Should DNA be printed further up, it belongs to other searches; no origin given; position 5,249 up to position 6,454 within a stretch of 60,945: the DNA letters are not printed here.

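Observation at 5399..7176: Tandem alpha/beta-hydrolase paralogues (Cys nucleophile plus nucleophile-less partner) replace a release domain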

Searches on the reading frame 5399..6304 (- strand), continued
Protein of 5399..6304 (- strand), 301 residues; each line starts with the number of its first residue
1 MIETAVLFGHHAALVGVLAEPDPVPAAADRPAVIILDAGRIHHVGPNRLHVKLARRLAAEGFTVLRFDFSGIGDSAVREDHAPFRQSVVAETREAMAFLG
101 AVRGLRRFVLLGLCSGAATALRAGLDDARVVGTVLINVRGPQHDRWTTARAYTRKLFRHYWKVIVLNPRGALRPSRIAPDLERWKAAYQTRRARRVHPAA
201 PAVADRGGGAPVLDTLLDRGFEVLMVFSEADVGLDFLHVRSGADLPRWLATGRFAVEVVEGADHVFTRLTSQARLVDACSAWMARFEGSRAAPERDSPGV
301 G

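Call 55: get_annotated_region(hit=H7, flank=10000)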
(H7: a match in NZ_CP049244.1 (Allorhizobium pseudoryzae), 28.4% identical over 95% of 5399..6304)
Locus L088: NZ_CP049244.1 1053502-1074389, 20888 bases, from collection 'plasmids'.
description: Allorhizobium pseudoryzae strain DSM 19479 plasmid unnamed3, complete sequence
organism: Allorhizobium pseudoryzae (NCBI taxid 379684)
taxonomy: Bacteria; Pseudomonadota; Alphaproteobacteria; Hyphomicrobiales; Rhizobiaceae; Allorhizobium; Allorhizobium pseudoryzae
host: -; source: cell culture,soil; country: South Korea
typing (MOB-suite, as given by PLSDB): non-mobilizable
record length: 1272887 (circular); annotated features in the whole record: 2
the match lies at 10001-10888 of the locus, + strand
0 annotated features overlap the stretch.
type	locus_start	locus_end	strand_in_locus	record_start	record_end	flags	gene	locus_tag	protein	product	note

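Call 62: find_homologous_proteins(query=L086:11158-12993:+, max_evalue=1e-10)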
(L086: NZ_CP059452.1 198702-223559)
Query L086:11158-12993:+ (611 aa): 513 proteins with E <= 1e-10 among 8000 candidates; the best 120 are listed.
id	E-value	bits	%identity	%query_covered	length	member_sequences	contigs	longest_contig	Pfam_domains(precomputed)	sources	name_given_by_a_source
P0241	0.0e+0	1213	93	100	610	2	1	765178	PF12697.14,PF00561.27,PF12146.16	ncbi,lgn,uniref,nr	ncbi:serine aminopeptidase S33 family [Azospirillum brasilense]|uniref:Serine aminopeptidase S33 fam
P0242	0.0e+0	1200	93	100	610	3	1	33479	PF12697.14,PF00561.27,PF12146.16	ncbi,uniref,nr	ncbi:alpha/beta fold hydrolase [Azospirillum brasilense]|uniref:alpha/beta fold hydrolase n=1 Tax=Az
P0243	0.0e+0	1139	90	99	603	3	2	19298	PF12697.14,PF00561.27,PF12146.16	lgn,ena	-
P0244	0.0e+0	1121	87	99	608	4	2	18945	PF12697.14,PF00561.27,PF12146.16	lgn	-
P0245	0.0e+0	1112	87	99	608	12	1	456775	PF00561.27,PF12146.16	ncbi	ncbi:serine aminopeptidase domain-containing protein [Azospirillum argentinense]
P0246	0.0e+0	1108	87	99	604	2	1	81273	PF00561.27,PF12146.16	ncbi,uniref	ncbi:alpha/beta hydrolase [Azospirillum argentinense]|uniref:Alpha/beta hydrolase n=1 Tax=Azospirill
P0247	0.0e+0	1104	86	99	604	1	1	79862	PF12697.14,PF00561.27,PF12146.16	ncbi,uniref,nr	ncbi:alpha/beta fold hydrolase [Azospirillum tabaci]|uniref:alpha/beta fold hydrolase n=1 Tax=Azospi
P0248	0.0e+0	1100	86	99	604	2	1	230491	PF12697.14,PF00561.27,PF12146.16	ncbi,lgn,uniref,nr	ncbi:alpha/beta fold hydrolase [Azospirillum brasilense]|uniref:alpha/beta fold hydrolase n=1 Tax=Az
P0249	0.0e+0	1098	88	98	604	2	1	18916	PF12697.14,PF00561.27,PF12146.16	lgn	-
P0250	0.0e+0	1094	85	100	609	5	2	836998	PF12697.14,PF00561.27,PF12146.16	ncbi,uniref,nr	ncbi:hypothetical protein TSH58p_00935 (plasmid) [Azospirillum sp. TSH58]|uniref:alpha/beta fold hyd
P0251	0.0e+0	1091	87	98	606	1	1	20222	PF12697.14,PF00561.27,PF12146.16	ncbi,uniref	ncbi:alpha/beta fold hydrolase [Azospirillum himalayense]|uniref:Alpha/beta fold hydrolase n=1 Tax=A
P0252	0.0e+0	1090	86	99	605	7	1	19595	PF12697.14,PF00561.27,PF12146.16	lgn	-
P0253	0.0e+0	1069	83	99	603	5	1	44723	PF00561.27,PF12146.16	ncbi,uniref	ncbi:alpha/beta hydrolase [Azospirillum aestuarii]|uniref:alpha/beta hydrolase n=1 Tax=Azospirillum 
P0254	0.0e+0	1067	85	98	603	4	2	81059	PF12697.14,PF00561.27,PF12146.16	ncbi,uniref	ncbi:alpha/beta fold hydrolase [Azospirillum formosense]|uniref:alpha/beta fold hydrolase n=1 Tax=Az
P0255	0.0e+0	1047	87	93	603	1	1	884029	PF20408.5,PF12697.14,PF00561.27,PF12146.16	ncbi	ncbi:alpha/beta fold hydrolase [Azospirillum argentinense]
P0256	6.7e-297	1004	81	99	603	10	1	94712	PF12697.14,PF00561.27,PF12146.16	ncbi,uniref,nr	ncbi:alpha/beta fold hydrolase [Azospirillum brasilense]|uniref:alpha/beta fold hydrolase n=1 Tax=Az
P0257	2.2e-290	983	85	91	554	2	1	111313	PF12697.14,PF00561.27,PF12146.16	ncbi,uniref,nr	ncbi:hypothetical protein CHT98_22595 (plasmid) [Azospirillum brasilense]|uniref:AB hydrolase-1 doma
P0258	2.6e-288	976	85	91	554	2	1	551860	PF00561.27,PF12146.16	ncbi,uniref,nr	ncbi:alpha/beta fold hydrolase [Azospirillum brasilense]|uniref:Alpha/beta fold hydrolase n=1 Tax=Az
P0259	2.6e-282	956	79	95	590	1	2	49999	PF12697.14,PF00561.27,PF12146.16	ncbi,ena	-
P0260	2.4e-281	953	79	95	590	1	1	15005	PF12697.14,PF00561.27,PF12146.16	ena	-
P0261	8.5e-273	925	80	91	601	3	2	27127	PF20408.5,PF12697.14,PF00561.27,PF12146.16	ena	-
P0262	4.0e-236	803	71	92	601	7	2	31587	PF00561.27,PF12146.16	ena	-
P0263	1.4e-233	795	70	94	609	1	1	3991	PF12697.14,PF00561.27,PF12146.16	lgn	-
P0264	9.1e-233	792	71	92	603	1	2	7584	PF00561.27,PF12146.16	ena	-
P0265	2.9e-227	774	68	93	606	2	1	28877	PF12697.14,PF00561.27,PF12146.16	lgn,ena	-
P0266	7.8e-225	766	67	93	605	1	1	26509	PF12697.14,PF00561.27,PF12146.16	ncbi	ncbi:alpha/beta fold hydrolase [Azospirillum sp. sgz302134]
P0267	3.3e-218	744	65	92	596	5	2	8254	PF02129.25,PF07859.20,PF12697.14,PF01738.25,PF00561.27,PF12146.16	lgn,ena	-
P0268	1.8e-216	739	65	92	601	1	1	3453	PF02129.25,PF12697.14,PF00561.27,PF12146.16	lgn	-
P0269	6.6e-210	717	67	89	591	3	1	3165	PF12697.14,PF00561.27,PF12146.16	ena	-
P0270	9.2e-196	670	80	70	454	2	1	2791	PF12146.16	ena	-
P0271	1.5e-193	663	61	94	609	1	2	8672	PF00561.27,PF12146.16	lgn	-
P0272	4.8e-174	598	57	92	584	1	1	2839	PF12697.14,PF00561.27,PF12146.16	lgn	-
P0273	7.0e-170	585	57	93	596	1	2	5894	PF00561.27,PF12146.16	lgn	-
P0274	1.0e-168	581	55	92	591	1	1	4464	PF02129.25,PF12697.14,PF01738.25,PF00561.27,PF12146.16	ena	-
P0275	1.2e-168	581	54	94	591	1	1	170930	PF12697.14,PF01738.25,PF00561.27,PF12146.16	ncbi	ncbi:alpha/beta fold hydrolase [Azospirillum sp. sgz301742]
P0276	2.9e-167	576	55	92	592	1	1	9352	PF02129.25,PF12697.14,PF01738.25,PF00561.27,PF12146.16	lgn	-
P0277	1.8e-165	570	56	95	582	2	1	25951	PF02129.25,PF00561.27,PF12146.16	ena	-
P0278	2.9e-159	550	55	93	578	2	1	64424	PF01738.25,PF00561.27,PF12146.16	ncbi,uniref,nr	ncbi:alpha/beta fold hydrolase [Azospirillum sp. TSO22-1]|uniref:alpha/beta fold hydrolase n=1 Tax=A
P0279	4.9e-149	516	50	93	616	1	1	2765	PF07859.20,PF12697.14,PF01738.25,PF00561.27,PF12146.16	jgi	jgi:pimeloyl-ACP methyl ester carboxylesterase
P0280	6.6e-149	515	51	92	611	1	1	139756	PF01738.25,PF00561.27,PF12146.16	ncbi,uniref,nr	ncbi:alpha/beta hydrolase [Azospirillum sp. SYSU D00513]|uniref:serine aminopeptidase domain-contain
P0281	5.8e-147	509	49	96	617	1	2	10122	PF01738.25,PF00561.27,PF12146.16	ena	-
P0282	3.8e-139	483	55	79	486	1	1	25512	PF12697.14,PF00561.27,PF12146.16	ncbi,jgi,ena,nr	ncbi:MAG TPA: alpha/beta fold hydrolase [Azospirillum sp.]|nr:alpha/beta fold hydrolase [Azospirillu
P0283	1.9e-138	481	49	92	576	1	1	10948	PF07859.20,PF12697.14,PF01738.25,PF00561.27,PF12146.16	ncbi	-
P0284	1.5e-135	471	48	94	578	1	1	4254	PF20408.5,PF12697.14,PF01738.25,PF00561.27,PF12146.16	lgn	-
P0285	2.3e-135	471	49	92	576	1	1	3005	PF12697.14,PF01738.25,PF00561.27,PF12146.16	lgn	-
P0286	3.8e-135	470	49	92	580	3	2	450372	PF01738.25,PF00561.27,PF12146.16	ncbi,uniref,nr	ncbi:alpha/beta fold hydrolase [Azospirillum sp. RWY-5-1]|uniref:Alpha/beta fold hydrolase n=1 Tax=A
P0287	8.5e-134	466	45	93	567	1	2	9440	PF12697.14,PF01738.25,PF00561.27,PF12146.16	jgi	jgi:pimeloyl-ACP methyl ester carboxylesterase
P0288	1.5e-133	465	48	92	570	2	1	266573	PF07859.20,PF12697.14,PF00561.27,PF12146.16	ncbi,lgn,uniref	ncbi:alpha/beta fold hydrolase [Azospirillum sp.]|uniref:alpha/beta fold hydrolase n=1 Tax=Azospiril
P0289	2.1e-131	458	48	92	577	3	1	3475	PF20408.5,PF00561.27,PF12146.16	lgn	-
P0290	8.2e-131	456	49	92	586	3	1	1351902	PF02129.25,PF00561.27,PF12146.16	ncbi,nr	ncbi:alpha/beta hydrolase [Azospirillum thermophilum]|nr:alpha/beta hydrolase [Azospirillum thermoph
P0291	3.7e-128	447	50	92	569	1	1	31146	PF07859.20,PF00561.27,PF12146.16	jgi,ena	-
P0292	3.0e-126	441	47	92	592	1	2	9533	PF01738.25,PF00561.27,PF12146.16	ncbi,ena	-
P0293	5.1e-125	437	47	93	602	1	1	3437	PF01738.25,PF00561.27,PF12146.16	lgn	-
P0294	2.6e-121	424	46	92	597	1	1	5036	PF00561.27,PF12146.16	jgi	jgi:pimeloyl-ACP methyl ester carboxylesterase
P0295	4.7e-120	420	45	93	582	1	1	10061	PF01738.25,PF00561.27,PF12146.16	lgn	-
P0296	3.3e-119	417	46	93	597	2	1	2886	PF07859.20,PF01738.25,PF00561.27,PF12146.16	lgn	-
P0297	2.5e-118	414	46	93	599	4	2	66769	PF07859.20,PF01738.25,PF00561.27,PF12146.16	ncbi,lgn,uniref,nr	ncbi:alpha/beta hydrolase [Azospirillum doebereinerae]|uniref:Alpha/beta fold hydrolase n=1 Tax=Azos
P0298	3.6e-118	414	43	92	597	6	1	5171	PF12697.14,PF01738.25,PF00561.27,PF12146.16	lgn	-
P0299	3.9e-118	414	43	93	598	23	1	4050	PF12697.14,PF01738.25,PF00561.27,PF12146.16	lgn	-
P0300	1.7e-117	412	45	94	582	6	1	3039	PF01738.25,PF00561.27,PF12146.16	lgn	-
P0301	2.5e-117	411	47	86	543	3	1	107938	PF12697.14,PF00561.27,PF12146.16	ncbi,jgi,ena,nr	ncbi:MAG TPA: alpha/beta fold hydrolase [Azospirillum sp.]|nr:alpha/beta fold hydrolase [Azospirillu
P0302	3.0e-117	411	45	93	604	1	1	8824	PF00561.27,PF12146.16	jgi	-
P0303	5.4e-117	410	44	93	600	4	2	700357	PF07859.20,PF12697.14,PF01738.25,PF00561.27,PF12146.16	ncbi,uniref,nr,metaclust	ncbi:alpha/beta hydrolase [Azospirillum thiophilum]|uniref:Alpha/beta hydrolase n=1 Tax=Azospirillum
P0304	9.0e-117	409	44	92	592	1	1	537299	PF12697.14,PF01738.25,PF00561.27,PF12146.16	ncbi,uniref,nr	ncbi:hydrolase of the alpha/beta superfamily (plasmid) [Azospirillum sp. B510]|uniref:alpha/beta fol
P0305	2.4e-116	408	42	91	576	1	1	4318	PF07859.20,PF12697.14,PF00561.27,PF12146.16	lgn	-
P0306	4.5e-116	407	42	92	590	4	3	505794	PF12697.14,PF00561.27,PF12146.16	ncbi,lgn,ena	-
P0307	6.5e-116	407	44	93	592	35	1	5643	PF12697.14,PF00561.27,PF12146.16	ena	-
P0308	9.0e-116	406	44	92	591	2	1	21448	PF12697.14,PF00561.27,PF12146.16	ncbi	-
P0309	1.1e-115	406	43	93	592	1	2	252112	PF07859.20,PF12697.14,PF00561.27,PF12146.16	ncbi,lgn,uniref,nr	ncbi:alpha/beta fold hydrolase [Azospirillum picis]|uniref:Alpha-beta hydrolase superfamily lysophos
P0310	2.6e-115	405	43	93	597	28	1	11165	PF12697.14,PF01738.25,PF00561.27,PF12146.16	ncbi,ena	-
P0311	3.9e-115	404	43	92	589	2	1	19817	PF12697.14,PF00561.27,PF12146.16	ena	-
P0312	8.2e-115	403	43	93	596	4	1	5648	PF12697.14,PF01738.25,PF00561.27,PF12146.16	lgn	-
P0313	1.6e-114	402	45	92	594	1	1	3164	PF12697.14,PF00561.27,PF12146.16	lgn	-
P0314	3.3e-114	401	41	92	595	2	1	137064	PF12697.14,PF00561.27,PF12146.16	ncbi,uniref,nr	ncbi:alpha/beta fold hydrolase [Reyranella sp. CPCC 100927]|uniref:alpha/beta fold hydrolase n=1 Tax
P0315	1.5e-112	395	44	93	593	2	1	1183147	PF01738.25,PF00561.27,PF12146.16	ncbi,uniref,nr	ncbi:serine aminopeptidase domain-containing protein [Azospirillum agricola]|uniref:serine aminopept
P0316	1.3e-110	389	41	92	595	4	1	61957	PF12697.14,PF00561.27,PF12146.16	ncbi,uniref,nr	ncbi:alpha/beta fold hydrolase [Vineibacter terrae]|uniref:alpha/beta fold hydrolase n=1 Tax=Vineiba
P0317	2.0e-110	388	43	92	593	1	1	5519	PF12697.14,PF00561.27,PF12146.16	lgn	-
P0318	2.0e-110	388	40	92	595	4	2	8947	PF12697.14,PF00561.27,PF12146.16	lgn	-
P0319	4.5e-109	384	41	92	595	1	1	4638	PF12697.14,PF00561.27,PF12146.16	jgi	jgi:pimeloyl-ACP methyl ester carboxylesterase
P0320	1.5e-108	382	41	92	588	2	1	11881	PF12697.14,PF00561.27,PF12146.16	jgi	jgi:alpha-beta hydrolase superfamily lysophospholipase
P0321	5.0e-108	380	43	90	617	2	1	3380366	PF00561.27,PF12146.16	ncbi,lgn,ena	-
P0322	3.6e-106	374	44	91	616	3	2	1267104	PF00561.27,PF12146.16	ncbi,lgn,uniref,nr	ncbi:alpha/beta hydrolase [Paraburkholderia bannensis]|uniref:alpha/beta hydrolase n=1 Tax=Paraburkh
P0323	6.8e-106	373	43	91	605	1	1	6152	PF00561.27,PF12146.16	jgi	jgi:predicted alpha/beta hydrolase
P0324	7.1e-106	373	42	92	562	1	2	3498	PF12697.14,PF00561.27,PF12146.16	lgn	-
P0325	1.7e-105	372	43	91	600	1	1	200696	PF00561.27,PF12146.16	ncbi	-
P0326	8.5e-105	370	43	91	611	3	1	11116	PF00561.27,PF12146.16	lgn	-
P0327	2.5e-104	368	42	90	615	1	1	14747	PF12697.14,PF00561.27,PF12146.16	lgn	-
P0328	1.1e-103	366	43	95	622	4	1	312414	PF12697.14,PF00561.27,PF12146.16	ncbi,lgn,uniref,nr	ncbi:alpha/beta hydrolase family protein [Paraburkholderia gardini]|uniref:Serine aminopeptidase S33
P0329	1.3e-103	366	43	91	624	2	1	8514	PF12146.16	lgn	-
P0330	2.8e-103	365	44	91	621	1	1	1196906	PF00561.27,PF12146.16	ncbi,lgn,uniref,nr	ncbi:hypothetical protein [Paraburkholderia bannensis]|uniref:hypothetical protein n=1 Tax=Paraburkh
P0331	3.0e-103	365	42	92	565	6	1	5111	PF12697.14,PF01738.25,PF00561.27,PF12146.16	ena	-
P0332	5.6e-103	364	41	90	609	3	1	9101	PF00561.27,PF12146.16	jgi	jgi:pimeloyl-ACP methyl ester carboxylesterase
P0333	8.0e-103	363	43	90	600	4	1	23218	PF00561.27,PF12146.16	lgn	-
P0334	8.1e-103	363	43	91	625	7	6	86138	PF12697.14,PF00561.27,PF12146.16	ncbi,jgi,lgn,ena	ncbi:MAG: alpha/beta hydrolase [Paraburkholderia sp.]|jgi:pimeloyl-ACP methyl ester carboxylesterase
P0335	9.5e-103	363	41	91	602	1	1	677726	PF12697.14,PF00561.27,PF12146.16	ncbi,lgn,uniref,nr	ncbi:alpha/beta fold hydrolase [Paraburkholderia sp. J67]|uniref:alpha/beta hydrolase family protein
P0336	1.1e-102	363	43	90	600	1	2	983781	PF00561.27,PF12146.16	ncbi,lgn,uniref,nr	ncbi:serine aminopeptidase S33 family [Paraburkholderia eburnea]|uniref:Serine aminopeptidase S33 fa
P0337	2.3e-102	362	41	96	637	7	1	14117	PF12697.14,PF00561.27,PF12146.16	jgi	jgi:pimeloyl-ACP methyl ester carboxylesterase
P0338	3.5e-102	361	42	93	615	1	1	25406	PF12146.16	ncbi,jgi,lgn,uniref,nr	ncbi:MAG TPA: alpha/beta hydrolase [Paraburkholderia sp.]|jgi:pimeloyl-ACP methyl ester carboxyleste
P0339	6.4e-102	360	43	91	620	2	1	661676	PF00561.27,PF12146.16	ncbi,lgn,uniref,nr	ncbi:alpha/beta hydrolase [Paraburkholderia bannensis]|uniref:alpha/beta hydrolase n=1 Tax=Paraburkh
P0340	1.1e-101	359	41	90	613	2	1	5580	PF00561.27,PF12146.16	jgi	jgi:pimeloyl-ACP methyl ester carboxylesterase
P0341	1.5e-101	359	41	95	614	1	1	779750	PF12146.16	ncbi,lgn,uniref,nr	ncbi:hypothetical protein [Paraburkholderia bannensis]|uniref:hypothetical protein n=1 Tax=Paraburkh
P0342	2.2e-101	359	41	90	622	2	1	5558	PF12697.14,PF00561.27,PF12146.16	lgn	-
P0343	2.4e-101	358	43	91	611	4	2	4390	PF12697.14,PF00561.27,PF12146.16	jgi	jgi:pimeloyl-ACP methyl ester carboxylesterase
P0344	3.4e-101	358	41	91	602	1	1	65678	PF12697.14,PF00561.27,PF12146.16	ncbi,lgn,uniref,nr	ncbi:hypothetical protein G3N95_35735 [Paraburkholderia sp. Tr-20389]|uniref:alpha/beta hydrolase fa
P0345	3.6e-101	358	40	93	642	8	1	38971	PF12697.14,PF00561.27,PF12146.16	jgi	jgi:pimeloyl-ACP methyl ester carboxylesterase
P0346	2.7e-100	355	42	95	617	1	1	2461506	PF12697.14,PF00561.27,PF12146.16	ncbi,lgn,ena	-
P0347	2.9e-100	355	41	93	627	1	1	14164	PF12697.14,PF00561.27,PF12146.16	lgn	-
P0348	5.4e-100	354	42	91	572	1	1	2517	PF00561.27,PF12146.16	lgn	-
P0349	5.7e-100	354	40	98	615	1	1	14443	PF12697.14,PF00561.27,PF12146.16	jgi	jgi:pimeloyl-ACP methyl ester carboxylesterase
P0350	6.4e-100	354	43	91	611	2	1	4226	PF00561.27,PF12146.16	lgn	-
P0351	7.1e-100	354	40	96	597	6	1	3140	PF12697.14,PF00561.27,PF12146.16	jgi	jgi:pimeloyl-ACP methyl ester carboxylesterase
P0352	1.9e-99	352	40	90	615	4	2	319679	PF00561.27,PF12146.16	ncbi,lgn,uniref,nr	ncbi:Serine aminopeptidase, S33 [Paraburkholderia unamae]|uniref:serine aminopeptidase domain-contai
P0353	2.0e-99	352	43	91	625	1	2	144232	PF00561.27,PF12146.16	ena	-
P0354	3.9e-99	351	41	90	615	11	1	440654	PF12697.14,PF00561.27,PF12146.16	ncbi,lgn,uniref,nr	ncbi:serine aminopeptidase domain-containing protein [Paraburkholderia sp. J7]|uniref:alpha/beta hyd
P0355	5.2e-99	351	41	91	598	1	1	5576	PF20408.5,PF00561.27,PF12146.16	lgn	-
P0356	6.5e-99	350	41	91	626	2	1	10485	PF00561.27,PF12146.16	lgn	-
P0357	9.4e-99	350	42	92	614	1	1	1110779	PF00561.27,PF12146.16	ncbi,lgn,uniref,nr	ncbi:alpha/beta fold hydrolase [Paraburkholderia bannensis]|uniref:alpha/beta fold hydrolase n=1 Tax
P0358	1.0e-98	350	40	91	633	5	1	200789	PF12697.14,PF00561.27,PF12146.16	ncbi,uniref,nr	ncbi:alpha/beta fold hydrolase [Paraburkholderia sp. CNPSo 3157]|uniref:Alpha/beta fold hydrolase n=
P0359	1.1e-98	350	40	95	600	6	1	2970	PF00561.27,PF12146.16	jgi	jgi:pimeloyl-ACP methyl ester carboxylesterase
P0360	1.2e-98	349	42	90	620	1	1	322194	PF00561.27,PF12146.16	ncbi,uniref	ncbi:alpha/beta hydrolase [Paraburkholderia sp. EG285A]|uniref:alpha/beta hydrolase family protein n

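Call 64: find_encoding_contigs(protein=P0322, flank=10000, max_places=2)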
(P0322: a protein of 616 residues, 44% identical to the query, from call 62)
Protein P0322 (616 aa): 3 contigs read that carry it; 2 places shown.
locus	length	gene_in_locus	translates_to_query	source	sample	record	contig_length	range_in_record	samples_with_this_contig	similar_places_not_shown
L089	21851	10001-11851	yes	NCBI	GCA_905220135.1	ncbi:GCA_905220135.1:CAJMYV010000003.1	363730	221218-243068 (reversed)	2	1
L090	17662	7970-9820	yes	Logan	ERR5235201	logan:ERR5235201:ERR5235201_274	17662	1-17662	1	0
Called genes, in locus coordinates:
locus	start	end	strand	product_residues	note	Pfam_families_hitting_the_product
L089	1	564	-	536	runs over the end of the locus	PF04273:BLH_phosphatase, PF05834:Lycopene_cycl (faint), PF07992:Pyr_redox_2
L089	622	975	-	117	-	PF12840:HTH_20, PF01022:HTH_5, PF12802:MarR_2 (weak)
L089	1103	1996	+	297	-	PF00753:Lactamase_B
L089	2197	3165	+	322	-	PF08240:ADH_N, PF00107:ADH_zinc_N, PF13602:ADH_zinc_N_2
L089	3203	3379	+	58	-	PF07235:DUF1427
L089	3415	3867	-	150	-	PF18856:baeRF_family12, PF10116:Host_attach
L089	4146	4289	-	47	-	PF08085:Entericidin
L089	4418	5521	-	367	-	PF00953:Glycos_transf_4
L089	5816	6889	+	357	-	PF00535:Glycos_transf_2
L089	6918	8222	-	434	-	-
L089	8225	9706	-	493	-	PF01943:Polysacc_synt, PF13440:Polysacc_synt_3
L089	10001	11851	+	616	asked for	PF00561:Abhydrolase_1 (faint), PF12146:Hydrolase_4 (weak)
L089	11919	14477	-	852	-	PF22666:Glyco_hydro_2_N2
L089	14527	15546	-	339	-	PF08893:DUF1839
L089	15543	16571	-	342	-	-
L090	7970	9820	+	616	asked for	PF00561:Abhydrolase_1 (faint), PF12146:Hydrolase_4 (weak)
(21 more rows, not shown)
